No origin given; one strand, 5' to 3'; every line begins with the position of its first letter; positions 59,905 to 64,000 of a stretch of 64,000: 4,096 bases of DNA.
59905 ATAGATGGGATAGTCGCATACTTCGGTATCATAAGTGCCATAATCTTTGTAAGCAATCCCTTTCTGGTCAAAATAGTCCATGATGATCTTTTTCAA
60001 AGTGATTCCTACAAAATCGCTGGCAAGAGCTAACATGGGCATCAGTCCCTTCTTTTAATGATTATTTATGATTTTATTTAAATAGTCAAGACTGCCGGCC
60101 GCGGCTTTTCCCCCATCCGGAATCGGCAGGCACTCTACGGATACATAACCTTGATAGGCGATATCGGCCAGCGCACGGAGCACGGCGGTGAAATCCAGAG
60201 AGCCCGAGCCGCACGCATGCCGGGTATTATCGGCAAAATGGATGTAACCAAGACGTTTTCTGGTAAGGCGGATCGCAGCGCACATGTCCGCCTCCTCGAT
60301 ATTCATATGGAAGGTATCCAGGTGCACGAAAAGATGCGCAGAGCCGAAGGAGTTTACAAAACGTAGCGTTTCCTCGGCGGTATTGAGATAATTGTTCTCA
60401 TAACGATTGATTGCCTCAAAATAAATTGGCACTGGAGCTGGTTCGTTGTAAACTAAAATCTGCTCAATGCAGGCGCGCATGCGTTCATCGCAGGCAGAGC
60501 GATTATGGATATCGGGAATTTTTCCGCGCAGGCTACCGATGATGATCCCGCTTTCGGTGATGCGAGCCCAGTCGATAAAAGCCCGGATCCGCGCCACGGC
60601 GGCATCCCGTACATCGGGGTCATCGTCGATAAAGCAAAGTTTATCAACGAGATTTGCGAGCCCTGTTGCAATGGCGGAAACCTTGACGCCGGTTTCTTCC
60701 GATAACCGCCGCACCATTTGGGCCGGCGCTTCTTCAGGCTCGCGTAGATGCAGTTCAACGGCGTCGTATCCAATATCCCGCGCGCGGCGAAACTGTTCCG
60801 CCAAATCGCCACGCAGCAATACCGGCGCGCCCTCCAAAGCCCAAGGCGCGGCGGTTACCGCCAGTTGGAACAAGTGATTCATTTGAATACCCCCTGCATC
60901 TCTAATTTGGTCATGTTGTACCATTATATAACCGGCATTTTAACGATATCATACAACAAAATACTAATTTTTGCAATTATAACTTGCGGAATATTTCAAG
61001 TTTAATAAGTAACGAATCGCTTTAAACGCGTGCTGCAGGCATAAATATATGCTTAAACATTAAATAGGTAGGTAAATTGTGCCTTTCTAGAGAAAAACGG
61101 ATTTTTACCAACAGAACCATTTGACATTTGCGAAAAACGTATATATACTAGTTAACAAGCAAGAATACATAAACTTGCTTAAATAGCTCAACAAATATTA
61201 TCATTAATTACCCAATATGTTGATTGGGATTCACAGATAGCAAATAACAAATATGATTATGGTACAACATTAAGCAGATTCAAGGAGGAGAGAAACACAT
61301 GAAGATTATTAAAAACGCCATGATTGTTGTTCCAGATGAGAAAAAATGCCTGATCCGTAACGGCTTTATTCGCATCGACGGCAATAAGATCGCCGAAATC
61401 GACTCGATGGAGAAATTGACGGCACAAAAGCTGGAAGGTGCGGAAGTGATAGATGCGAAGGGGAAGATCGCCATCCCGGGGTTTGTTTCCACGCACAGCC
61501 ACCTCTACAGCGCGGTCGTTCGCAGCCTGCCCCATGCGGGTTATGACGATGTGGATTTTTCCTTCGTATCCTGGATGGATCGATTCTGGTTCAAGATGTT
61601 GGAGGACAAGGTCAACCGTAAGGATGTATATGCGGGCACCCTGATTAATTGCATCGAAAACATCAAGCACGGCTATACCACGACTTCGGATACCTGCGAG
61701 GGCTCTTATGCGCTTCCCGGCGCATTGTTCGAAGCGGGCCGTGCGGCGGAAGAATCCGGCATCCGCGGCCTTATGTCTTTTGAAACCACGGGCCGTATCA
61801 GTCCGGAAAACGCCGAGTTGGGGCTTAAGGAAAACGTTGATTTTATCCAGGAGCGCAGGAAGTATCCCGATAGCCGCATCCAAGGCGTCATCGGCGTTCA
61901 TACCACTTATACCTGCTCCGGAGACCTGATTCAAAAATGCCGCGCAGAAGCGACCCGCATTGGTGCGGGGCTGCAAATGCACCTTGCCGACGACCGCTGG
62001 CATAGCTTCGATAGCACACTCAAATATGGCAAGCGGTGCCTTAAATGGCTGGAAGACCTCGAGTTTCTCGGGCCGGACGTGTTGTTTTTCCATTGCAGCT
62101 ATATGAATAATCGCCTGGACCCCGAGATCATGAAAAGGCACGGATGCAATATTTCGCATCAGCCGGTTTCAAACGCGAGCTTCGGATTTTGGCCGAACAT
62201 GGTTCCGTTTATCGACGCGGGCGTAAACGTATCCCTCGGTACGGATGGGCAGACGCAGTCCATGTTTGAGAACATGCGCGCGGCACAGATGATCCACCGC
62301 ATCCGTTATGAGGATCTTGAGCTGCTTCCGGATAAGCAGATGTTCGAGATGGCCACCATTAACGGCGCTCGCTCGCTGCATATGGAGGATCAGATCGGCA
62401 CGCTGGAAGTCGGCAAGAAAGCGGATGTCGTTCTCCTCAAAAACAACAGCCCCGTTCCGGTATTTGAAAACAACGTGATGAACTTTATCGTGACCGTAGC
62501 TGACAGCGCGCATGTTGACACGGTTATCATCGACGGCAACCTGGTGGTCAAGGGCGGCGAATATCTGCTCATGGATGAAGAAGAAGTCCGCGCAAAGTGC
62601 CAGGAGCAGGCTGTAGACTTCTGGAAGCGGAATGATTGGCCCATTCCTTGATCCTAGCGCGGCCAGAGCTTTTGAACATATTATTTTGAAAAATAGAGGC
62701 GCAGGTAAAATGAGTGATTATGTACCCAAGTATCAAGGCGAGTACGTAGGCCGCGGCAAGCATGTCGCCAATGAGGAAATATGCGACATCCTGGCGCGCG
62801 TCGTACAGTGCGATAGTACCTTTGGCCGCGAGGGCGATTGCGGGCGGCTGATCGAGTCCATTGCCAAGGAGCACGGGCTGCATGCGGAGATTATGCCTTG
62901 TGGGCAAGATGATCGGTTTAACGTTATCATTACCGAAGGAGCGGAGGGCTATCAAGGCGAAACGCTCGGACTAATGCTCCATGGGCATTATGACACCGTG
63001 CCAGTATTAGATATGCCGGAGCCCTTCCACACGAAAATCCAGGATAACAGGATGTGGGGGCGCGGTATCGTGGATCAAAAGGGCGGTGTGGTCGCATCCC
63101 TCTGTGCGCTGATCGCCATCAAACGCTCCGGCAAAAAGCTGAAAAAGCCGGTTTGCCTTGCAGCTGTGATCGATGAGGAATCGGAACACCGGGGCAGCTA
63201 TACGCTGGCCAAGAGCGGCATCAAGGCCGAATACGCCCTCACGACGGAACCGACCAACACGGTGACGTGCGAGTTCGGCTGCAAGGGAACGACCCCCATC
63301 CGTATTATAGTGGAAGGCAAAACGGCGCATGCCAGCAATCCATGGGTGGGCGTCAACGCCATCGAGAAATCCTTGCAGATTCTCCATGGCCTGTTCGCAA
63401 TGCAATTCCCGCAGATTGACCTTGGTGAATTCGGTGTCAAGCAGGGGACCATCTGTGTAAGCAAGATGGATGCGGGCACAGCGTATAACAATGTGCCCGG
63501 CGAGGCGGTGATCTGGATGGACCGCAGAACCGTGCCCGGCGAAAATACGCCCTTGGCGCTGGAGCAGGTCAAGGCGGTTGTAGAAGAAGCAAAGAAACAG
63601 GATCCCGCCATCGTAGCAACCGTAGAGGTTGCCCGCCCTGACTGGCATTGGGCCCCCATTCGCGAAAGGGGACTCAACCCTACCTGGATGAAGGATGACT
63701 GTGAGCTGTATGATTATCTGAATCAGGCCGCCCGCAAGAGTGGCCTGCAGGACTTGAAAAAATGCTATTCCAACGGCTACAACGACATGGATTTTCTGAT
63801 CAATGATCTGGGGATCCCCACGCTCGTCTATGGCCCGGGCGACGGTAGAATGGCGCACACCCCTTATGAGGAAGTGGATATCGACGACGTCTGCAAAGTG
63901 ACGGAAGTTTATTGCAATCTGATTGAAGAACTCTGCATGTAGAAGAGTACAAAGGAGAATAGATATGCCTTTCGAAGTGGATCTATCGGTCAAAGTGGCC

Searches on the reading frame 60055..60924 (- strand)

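Call 40: search_protein_families(library=pfam, proteins=[window:60055-60924:-], max_evalue=0.00001)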
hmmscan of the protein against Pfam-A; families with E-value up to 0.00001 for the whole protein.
window:60055-60924:- (289 aa): 1 family
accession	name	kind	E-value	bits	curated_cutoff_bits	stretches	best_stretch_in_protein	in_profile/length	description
PF01261.30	AP_endonuc_2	-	5.1e-37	128.3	31.1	1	45-283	1-247/249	Xylose isomerase-like TIM barrel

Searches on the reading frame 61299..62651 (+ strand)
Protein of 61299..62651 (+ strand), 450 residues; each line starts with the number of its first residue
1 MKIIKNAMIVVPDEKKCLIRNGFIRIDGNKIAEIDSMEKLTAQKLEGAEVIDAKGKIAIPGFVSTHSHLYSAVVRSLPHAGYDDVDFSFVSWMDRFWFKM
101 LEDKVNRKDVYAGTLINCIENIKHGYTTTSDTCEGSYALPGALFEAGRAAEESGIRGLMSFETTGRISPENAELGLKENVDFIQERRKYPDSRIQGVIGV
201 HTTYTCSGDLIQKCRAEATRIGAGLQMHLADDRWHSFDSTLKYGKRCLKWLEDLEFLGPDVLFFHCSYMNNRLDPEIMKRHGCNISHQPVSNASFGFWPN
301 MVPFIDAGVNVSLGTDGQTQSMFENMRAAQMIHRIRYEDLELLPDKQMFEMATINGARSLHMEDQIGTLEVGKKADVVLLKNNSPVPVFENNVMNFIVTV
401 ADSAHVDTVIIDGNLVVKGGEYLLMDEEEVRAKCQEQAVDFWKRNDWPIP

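Call 40: search_protein_families(library=pfam, proteins=[window:61299-62651:+], max_evalue=0.00001)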
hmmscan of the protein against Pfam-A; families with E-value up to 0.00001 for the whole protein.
window:61299-62651:+ (450 aa): 2 families
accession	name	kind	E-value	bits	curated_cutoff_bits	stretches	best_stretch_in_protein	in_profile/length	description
PF01979.26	Amidohydro_1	-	9.1e-45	153.8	25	1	57-416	1-345/345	Amidohydrolase family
PF07969.17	Amidohydro_3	-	5.7e-19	69.4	29.7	1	304-417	362-472/472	Amidohydrolase family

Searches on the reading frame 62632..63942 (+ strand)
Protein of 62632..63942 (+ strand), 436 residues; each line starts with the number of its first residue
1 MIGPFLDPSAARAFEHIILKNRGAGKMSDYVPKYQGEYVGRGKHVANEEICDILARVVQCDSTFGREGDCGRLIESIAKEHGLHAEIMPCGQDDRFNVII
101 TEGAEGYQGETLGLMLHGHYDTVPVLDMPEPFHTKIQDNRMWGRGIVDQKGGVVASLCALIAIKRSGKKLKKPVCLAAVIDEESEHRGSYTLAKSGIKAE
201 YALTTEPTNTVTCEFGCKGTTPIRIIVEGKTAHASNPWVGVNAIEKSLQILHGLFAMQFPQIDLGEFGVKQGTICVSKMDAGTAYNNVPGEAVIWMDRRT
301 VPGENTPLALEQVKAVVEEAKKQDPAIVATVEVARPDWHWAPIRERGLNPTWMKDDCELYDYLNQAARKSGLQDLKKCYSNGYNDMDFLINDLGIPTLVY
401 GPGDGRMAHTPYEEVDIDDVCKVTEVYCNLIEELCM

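Call 40: search_protein_families(library=pfam, proteins=[window:62632-63942:+], max_evalue=0.00001)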
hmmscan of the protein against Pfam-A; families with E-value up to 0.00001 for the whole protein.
window:62632-63942:+ (436 aa): 3 families
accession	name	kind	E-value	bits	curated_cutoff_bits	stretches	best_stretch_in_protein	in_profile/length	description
PF01546.33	Peptidase_M20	-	2.2e-32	113.1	24.6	1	115-432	1-205/206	Peptidase family M20/M25/M40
PF07687.19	M20_dimer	-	3.7e-16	59.5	21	1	218-324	4-106/107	Peptidase dimerisation domain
PF04389.22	Peptidase_M28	-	1.8e-07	31.5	21.3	1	111-194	12-78/193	Peptidase family M28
